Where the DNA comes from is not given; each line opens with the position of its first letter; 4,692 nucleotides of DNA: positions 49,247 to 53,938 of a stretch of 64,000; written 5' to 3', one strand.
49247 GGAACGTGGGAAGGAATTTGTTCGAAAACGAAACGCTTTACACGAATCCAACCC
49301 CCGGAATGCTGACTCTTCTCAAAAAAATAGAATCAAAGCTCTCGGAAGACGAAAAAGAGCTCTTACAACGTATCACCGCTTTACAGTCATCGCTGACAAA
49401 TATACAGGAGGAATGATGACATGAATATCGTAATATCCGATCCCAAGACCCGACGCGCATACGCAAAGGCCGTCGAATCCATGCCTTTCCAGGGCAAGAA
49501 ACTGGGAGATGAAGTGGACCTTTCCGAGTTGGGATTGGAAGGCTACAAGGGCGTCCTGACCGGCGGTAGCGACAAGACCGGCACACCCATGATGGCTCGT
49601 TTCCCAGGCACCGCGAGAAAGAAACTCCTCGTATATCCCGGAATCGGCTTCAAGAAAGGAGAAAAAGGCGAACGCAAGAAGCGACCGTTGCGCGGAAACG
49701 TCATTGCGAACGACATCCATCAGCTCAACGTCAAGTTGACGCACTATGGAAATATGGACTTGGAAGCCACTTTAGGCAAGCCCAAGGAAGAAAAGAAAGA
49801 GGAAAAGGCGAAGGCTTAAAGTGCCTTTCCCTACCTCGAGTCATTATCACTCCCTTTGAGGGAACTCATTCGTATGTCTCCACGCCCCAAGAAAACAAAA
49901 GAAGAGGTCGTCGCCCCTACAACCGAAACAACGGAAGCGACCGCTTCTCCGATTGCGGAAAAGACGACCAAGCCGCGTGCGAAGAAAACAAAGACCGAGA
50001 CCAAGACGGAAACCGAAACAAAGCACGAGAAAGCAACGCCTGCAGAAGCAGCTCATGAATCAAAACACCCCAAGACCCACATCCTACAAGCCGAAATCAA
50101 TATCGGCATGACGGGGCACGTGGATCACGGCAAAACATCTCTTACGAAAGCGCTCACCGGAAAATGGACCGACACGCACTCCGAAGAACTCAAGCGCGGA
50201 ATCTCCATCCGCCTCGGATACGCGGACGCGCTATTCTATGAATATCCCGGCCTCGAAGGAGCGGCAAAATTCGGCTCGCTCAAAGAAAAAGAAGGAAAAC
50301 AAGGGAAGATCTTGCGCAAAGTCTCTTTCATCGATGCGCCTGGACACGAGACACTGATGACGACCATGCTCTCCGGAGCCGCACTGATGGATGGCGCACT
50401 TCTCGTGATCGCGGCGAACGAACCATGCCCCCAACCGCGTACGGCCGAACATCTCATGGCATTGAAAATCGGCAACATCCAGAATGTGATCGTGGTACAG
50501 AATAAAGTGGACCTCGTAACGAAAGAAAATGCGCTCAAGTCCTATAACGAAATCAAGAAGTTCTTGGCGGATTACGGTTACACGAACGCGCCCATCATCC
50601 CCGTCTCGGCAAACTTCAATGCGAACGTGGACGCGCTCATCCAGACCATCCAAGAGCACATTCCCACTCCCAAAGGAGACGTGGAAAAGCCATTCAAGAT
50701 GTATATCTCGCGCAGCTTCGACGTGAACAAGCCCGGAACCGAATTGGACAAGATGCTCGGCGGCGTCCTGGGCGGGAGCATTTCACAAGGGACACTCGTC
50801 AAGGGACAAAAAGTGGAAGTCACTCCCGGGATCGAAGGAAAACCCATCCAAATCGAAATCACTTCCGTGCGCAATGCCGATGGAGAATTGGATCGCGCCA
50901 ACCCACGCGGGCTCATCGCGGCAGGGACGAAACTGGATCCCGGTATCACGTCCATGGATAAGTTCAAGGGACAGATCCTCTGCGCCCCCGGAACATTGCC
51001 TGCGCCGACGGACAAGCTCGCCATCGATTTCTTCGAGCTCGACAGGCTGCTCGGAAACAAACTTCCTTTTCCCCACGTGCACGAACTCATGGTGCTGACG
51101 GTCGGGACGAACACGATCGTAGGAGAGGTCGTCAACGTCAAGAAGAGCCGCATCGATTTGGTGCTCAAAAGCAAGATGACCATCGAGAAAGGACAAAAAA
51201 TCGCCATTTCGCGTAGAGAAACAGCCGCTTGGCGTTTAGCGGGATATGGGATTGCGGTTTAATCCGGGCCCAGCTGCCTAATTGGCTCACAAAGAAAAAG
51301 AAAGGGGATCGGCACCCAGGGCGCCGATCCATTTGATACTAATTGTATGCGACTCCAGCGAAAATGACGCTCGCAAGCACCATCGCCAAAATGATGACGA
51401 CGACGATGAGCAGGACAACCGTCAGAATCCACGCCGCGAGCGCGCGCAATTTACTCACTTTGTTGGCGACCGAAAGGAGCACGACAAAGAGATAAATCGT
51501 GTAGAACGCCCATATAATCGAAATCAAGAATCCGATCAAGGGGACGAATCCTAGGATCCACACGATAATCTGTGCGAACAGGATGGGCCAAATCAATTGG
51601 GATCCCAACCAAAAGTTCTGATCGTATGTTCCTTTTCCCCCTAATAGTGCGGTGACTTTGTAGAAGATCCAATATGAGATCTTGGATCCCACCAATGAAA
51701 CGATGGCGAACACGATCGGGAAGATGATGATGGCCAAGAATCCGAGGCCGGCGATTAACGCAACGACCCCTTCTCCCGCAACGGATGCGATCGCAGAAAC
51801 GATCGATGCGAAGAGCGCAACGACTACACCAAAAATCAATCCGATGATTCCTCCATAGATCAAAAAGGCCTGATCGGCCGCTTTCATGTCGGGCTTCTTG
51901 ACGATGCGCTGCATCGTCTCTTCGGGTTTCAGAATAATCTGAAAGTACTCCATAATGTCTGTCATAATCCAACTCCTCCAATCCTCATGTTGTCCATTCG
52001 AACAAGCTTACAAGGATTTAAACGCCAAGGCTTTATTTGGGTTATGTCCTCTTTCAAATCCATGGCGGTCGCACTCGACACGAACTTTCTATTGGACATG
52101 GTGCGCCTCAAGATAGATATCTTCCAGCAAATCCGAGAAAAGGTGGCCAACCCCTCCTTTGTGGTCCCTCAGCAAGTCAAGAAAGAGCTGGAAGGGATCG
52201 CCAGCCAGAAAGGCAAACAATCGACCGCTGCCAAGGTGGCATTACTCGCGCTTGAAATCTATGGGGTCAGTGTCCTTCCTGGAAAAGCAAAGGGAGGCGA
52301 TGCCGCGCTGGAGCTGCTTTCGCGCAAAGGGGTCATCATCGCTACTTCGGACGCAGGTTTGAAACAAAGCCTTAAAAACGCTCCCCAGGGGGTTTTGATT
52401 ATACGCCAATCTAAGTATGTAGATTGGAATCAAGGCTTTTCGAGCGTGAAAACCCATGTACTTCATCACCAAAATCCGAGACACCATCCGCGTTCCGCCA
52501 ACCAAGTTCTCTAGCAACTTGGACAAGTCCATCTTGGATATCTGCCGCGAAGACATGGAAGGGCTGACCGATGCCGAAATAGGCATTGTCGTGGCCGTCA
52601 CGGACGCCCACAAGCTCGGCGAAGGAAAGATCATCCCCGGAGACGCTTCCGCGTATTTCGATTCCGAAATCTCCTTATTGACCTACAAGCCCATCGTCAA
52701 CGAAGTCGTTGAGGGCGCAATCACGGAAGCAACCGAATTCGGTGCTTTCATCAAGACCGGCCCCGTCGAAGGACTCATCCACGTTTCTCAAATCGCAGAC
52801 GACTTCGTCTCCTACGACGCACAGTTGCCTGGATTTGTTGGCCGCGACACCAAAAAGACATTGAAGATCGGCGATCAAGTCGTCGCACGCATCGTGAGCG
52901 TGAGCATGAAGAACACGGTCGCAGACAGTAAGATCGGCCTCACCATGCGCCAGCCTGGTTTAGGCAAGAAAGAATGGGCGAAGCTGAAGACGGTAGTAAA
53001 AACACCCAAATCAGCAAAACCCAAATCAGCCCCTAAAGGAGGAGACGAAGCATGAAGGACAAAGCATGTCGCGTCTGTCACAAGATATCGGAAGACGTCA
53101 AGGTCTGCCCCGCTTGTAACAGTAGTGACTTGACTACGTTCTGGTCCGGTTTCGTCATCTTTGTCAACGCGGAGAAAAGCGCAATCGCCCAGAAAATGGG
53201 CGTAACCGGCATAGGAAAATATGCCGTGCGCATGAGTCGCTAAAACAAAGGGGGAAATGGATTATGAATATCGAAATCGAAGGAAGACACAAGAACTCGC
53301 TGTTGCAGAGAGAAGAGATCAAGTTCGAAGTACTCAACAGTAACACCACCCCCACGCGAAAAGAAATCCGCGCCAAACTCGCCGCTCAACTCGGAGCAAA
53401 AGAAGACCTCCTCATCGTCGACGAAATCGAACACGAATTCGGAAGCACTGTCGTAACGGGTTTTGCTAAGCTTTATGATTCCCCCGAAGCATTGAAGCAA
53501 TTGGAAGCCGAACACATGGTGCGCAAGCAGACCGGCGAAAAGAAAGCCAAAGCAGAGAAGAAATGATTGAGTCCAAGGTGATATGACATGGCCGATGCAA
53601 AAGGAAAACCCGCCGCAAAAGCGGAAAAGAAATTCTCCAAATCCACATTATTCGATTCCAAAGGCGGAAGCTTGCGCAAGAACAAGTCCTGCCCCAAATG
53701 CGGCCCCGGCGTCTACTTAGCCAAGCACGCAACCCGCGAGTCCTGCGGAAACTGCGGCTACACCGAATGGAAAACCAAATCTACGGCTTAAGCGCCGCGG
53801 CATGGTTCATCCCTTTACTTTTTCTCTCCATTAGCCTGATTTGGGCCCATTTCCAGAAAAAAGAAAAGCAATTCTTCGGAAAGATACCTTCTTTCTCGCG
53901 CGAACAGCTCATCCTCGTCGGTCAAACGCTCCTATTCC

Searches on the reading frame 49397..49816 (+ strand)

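Call 21: search_protein_families(library=pfam, max_evalue=0.01, proteins=[window:49397-49816:+])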
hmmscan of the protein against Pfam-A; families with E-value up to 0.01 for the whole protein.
window:49397-49816:+ (140 aa): 1 family
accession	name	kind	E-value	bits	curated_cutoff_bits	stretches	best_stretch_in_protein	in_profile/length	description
PF01092.24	Ribosomal_S6e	-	4.4e-29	101.3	26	1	9-125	1-123/125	Ribosomal protein S6e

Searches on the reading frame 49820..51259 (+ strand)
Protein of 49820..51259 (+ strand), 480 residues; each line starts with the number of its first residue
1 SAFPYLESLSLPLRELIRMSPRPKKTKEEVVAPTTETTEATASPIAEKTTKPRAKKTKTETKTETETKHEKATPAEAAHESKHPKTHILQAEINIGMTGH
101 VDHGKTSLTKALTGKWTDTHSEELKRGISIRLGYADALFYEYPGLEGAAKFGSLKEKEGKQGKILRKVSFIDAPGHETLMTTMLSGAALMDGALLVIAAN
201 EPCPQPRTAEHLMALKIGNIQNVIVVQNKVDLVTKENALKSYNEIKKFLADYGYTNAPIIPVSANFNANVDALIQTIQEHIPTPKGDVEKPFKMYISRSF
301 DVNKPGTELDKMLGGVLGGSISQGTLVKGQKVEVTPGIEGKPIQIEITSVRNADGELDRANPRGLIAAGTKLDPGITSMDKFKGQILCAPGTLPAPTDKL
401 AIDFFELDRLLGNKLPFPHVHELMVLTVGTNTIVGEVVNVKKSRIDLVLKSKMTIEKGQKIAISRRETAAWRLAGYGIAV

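Call 21: search_protein_families(library=pfam, max_evalue=0.01, proteins=[window:49820-51259:+])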
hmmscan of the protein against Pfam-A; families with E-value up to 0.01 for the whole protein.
window:49820-51259:+ (480 aa): 5 families
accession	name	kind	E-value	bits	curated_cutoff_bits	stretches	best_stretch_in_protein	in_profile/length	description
PF00009.33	GTP_EFTU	-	1.3e-30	106.9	26.5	1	93-283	4-188/188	Elongation factor Tu GTP binding domain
PF09173.17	eIF2_C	-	1.1e-15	58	22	1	399-478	2-85/86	Initiation factor eIF2 gamma, C terminal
PF03193.22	RsgA_GTPase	-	5.7e-08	33.2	30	1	187-281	20-108/174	RsgA GTPase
PF03144.31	GTP_EFTU_D2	-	8.9e-06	26.5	30.3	1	314-367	1-55/73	Elongation factor Tu domain 2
PF16897.10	MMR_HSR1_Xtn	-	0.0068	16.8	35.2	0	222-280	57-103/106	C-terminal region of MMR_HSR1 domain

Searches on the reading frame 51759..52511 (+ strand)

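Call 21: search_protein_families(library=pfam, max_evalue=0.01, proteins=[window:51759-52511:+])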
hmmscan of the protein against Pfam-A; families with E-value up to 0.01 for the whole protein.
window:51759-52511:+ (251 aa): 3 families
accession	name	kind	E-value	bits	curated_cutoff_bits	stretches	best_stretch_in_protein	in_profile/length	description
PF18477.7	PIN_9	-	7.8e-15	55.6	26.3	1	104-217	1-115/116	PIN like domain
PF21070.2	IcmF_helical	-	0.0065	17.1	24.1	0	80-117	55-93/106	Type VI secretion protein IcmF helical domain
PF01850.27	PIN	-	0.0088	17.1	23.6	0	105-199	2-94/120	PIN domain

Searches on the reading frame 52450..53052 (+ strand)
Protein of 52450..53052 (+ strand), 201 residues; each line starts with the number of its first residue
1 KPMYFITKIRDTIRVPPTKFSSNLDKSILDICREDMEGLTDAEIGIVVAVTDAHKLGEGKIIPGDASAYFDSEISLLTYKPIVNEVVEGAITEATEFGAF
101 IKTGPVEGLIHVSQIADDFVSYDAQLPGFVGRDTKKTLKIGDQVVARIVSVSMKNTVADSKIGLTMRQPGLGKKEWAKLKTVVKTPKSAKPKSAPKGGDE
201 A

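Call 21: search_protein_families(library=pfam, max_evalue=0.01, proteins=[window:52450-53052:+])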
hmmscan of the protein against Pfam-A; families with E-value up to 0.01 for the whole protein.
window:52450-53052:+ (201 aa): 2 families
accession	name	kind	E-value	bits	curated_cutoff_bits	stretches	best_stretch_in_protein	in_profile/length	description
PF03876.22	SHS2_Rpb7-N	-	3.3e-13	50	24.8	1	10-65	1-56/57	SHS2 domain found in N terminus of Rpb7p/Rpc25p/MJ0397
PF00575.29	S1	-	2e-12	47.7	22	1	80-155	1-66/74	S1 RNA binding domain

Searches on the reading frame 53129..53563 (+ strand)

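Call 21: search_protein_families(library=pfam, max_evalue=0.01, proteins=[window:53129-53563:+])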
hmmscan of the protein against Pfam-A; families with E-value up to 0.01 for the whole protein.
window:53129-53563:+ (145 aa): 1 family
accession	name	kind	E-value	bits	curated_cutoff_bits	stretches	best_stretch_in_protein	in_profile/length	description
PF01282.25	Ribosomal_S24e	-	5.9e-25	87.6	24.5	1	50-140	2-94/95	Ribosomal protein S24e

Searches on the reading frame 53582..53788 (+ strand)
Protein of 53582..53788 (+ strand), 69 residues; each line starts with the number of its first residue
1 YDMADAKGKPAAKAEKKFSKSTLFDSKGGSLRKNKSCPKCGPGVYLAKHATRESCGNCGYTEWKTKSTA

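Call 21: search_protein_families(library=pfam, max_evalue=0.01, proteins=[window:53582-53788:+])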
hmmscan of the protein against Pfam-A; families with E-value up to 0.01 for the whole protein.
window:53582-53788:+ (69 aa): 2 families
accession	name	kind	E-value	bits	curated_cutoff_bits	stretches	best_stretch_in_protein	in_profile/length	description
PF01599.25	Ribosomal_S27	-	1.1e-13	51.3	22.3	1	31-61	14-44/44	Ribosomal protein S27a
PF01907.25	Ribosomal_L37e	-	0.005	17.3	27.6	1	36-67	17-45/53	Ribosomal protein L37e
